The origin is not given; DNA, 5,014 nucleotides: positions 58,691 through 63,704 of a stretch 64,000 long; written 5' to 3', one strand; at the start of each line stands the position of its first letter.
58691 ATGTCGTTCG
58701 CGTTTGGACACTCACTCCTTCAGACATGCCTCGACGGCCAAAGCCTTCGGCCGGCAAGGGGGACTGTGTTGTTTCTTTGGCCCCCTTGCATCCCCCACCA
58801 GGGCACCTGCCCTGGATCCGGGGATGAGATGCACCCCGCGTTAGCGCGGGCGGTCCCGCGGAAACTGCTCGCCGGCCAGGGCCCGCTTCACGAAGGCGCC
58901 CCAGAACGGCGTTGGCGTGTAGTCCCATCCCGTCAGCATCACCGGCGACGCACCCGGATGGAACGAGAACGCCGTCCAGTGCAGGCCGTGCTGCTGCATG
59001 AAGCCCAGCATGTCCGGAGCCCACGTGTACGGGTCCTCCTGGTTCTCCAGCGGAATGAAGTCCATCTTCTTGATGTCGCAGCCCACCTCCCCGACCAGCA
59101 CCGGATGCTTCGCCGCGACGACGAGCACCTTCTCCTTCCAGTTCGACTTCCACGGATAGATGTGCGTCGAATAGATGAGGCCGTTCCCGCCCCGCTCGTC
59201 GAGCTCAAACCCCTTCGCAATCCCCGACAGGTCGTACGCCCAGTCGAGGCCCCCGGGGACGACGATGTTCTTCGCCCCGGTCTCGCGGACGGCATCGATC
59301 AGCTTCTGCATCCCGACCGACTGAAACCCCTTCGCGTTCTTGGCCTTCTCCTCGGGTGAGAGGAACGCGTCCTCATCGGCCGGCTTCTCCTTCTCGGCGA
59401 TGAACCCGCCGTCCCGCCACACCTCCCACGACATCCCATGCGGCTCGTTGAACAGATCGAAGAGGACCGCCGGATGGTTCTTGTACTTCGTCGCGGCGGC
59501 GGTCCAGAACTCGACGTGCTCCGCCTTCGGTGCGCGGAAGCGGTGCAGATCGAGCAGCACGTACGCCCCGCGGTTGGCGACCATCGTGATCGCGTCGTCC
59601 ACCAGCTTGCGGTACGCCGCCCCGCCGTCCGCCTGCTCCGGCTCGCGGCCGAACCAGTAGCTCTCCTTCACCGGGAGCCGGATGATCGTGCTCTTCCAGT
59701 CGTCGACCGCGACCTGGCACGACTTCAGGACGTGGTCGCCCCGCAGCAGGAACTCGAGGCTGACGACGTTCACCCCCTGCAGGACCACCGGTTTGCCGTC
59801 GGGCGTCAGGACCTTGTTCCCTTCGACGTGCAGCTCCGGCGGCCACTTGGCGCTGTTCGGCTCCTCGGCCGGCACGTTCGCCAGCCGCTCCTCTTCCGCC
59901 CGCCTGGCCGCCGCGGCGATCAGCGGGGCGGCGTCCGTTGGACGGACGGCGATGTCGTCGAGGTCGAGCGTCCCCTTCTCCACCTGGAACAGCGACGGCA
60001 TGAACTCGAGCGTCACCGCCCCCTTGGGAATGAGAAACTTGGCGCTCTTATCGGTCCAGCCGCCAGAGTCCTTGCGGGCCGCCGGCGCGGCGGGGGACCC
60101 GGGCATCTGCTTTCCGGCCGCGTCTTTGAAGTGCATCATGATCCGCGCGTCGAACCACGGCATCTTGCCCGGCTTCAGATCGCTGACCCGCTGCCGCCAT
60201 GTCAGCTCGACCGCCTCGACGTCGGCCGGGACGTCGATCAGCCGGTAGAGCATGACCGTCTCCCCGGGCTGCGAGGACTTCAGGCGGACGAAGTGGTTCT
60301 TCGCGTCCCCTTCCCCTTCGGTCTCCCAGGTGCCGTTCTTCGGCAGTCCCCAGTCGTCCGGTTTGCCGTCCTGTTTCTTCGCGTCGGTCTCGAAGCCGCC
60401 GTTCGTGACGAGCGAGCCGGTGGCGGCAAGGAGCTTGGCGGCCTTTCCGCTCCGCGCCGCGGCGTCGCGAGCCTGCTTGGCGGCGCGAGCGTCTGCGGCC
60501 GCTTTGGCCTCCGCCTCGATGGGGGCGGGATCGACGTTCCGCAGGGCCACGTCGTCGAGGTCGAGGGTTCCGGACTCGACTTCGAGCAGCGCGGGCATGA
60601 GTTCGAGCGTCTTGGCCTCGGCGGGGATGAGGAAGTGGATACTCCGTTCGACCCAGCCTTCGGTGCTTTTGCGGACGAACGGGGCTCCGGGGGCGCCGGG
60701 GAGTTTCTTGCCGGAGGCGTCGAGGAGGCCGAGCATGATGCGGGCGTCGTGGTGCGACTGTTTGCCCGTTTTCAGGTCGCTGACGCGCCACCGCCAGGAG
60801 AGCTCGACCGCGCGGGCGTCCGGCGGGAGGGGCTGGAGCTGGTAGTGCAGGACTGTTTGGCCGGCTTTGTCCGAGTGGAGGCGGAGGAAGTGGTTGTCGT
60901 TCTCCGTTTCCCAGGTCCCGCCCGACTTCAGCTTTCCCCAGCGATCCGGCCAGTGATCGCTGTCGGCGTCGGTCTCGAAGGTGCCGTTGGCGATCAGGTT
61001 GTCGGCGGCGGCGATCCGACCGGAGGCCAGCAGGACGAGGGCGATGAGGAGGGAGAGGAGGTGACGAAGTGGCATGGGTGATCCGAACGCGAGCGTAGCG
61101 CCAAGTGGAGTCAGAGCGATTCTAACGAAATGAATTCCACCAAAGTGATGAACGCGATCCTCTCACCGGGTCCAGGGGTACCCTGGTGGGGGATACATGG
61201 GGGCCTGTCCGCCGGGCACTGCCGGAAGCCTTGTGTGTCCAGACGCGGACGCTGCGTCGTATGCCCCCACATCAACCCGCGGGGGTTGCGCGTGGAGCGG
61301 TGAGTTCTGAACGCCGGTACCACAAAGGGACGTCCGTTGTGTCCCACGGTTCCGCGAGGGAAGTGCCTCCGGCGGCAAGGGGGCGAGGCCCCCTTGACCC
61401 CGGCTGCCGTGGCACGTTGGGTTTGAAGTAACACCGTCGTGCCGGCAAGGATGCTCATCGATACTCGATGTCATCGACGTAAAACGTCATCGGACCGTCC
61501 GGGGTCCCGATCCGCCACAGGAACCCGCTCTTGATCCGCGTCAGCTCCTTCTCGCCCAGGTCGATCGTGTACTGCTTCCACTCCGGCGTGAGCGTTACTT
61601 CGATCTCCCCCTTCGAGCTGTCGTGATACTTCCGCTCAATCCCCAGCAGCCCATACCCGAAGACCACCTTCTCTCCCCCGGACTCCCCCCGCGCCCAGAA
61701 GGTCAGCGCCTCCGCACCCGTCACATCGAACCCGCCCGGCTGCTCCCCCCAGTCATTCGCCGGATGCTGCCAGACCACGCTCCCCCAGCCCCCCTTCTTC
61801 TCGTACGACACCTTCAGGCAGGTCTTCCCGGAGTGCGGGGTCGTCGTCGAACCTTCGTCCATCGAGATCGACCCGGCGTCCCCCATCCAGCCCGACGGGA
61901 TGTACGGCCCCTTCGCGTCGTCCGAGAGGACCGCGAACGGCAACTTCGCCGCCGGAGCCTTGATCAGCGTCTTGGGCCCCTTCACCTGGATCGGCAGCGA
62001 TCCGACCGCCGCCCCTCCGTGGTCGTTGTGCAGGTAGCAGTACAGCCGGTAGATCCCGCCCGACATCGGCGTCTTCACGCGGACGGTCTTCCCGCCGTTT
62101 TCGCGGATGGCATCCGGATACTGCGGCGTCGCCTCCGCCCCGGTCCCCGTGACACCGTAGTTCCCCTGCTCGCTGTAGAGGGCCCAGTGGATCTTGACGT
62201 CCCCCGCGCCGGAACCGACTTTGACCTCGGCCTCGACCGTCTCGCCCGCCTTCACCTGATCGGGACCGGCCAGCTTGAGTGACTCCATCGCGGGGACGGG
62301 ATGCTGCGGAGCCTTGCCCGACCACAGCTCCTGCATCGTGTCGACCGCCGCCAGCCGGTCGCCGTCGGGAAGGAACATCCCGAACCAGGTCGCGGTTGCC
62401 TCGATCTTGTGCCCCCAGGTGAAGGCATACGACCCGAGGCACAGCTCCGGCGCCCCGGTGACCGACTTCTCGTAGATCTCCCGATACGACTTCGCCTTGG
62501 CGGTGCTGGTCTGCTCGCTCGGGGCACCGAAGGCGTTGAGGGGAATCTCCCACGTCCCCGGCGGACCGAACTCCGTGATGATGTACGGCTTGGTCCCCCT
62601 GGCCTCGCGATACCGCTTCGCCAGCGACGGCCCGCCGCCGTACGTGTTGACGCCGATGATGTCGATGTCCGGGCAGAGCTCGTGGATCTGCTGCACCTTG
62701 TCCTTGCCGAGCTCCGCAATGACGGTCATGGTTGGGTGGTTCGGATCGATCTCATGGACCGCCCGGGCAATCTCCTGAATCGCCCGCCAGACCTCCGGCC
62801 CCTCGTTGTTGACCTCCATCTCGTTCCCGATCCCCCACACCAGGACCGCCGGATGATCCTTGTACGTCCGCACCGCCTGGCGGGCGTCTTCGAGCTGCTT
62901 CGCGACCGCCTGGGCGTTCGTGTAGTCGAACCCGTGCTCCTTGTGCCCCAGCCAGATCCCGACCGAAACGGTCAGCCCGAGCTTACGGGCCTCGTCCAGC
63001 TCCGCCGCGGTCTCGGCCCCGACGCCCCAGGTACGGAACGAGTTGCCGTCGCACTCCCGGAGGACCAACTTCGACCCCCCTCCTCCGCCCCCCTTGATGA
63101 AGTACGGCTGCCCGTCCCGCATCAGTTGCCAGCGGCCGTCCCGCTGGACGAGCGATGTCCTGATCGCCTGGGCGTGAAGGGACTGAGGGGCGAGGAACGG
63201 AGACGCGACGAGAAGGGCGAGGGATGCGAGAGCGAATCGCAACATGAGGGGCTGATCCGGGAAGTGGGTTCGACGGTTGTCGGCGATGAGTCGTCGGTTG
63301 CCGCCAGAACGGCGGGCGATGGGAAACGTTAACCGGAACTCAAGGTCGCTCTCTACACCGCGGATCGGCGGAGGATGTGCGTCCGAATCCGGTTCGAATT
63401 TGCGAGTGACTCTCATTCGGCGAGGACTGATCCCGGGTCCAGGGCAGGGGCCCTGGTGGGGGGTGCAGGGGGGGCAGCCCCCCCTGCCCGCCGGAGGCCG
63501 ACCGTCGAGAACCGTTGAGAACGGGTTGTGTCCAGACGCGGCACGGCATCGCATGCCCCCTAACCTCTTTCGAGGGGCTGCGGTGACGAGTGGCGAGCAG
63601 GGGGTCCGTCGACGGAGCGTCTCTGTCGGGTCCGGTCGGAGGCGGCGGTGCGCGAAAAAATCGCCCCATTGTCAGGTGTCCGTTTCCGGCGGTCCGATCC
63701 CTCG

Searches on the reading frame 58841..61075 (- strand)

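Call 83: search_protein_families(library=pfam, proteins=[window:58841-61075:-], max_evalue=0.00001)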
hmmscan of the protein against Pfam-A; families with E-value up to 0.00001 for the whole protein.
window:58841-61075:- (744 aa): 1 family
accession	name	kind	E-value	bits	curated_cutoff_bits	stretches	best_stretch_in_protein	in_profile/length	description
PF00150.24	Cellulase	-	1.6e-26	93.8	23.5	1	425-706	3-269/272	Cellulase (glycosyl hydrolase family 5)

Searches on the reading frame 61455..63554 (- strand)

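Call 83: search_protein_families(library=pfam, proteins=[window:61455-63554:-], max_evalue=0.00001)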
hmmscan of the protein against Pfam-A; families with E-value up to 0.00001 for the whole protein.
window:61455-63554:- (699 aa): 1 family
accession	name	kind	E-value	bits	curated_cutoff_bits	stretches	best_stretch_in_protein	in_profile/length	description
PF02836.23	Glyco_hydro_2_C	-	8.9e-08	32.1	21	1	208-330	98-211/302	Glycosyl hydrolases family 2, TIM barrel domain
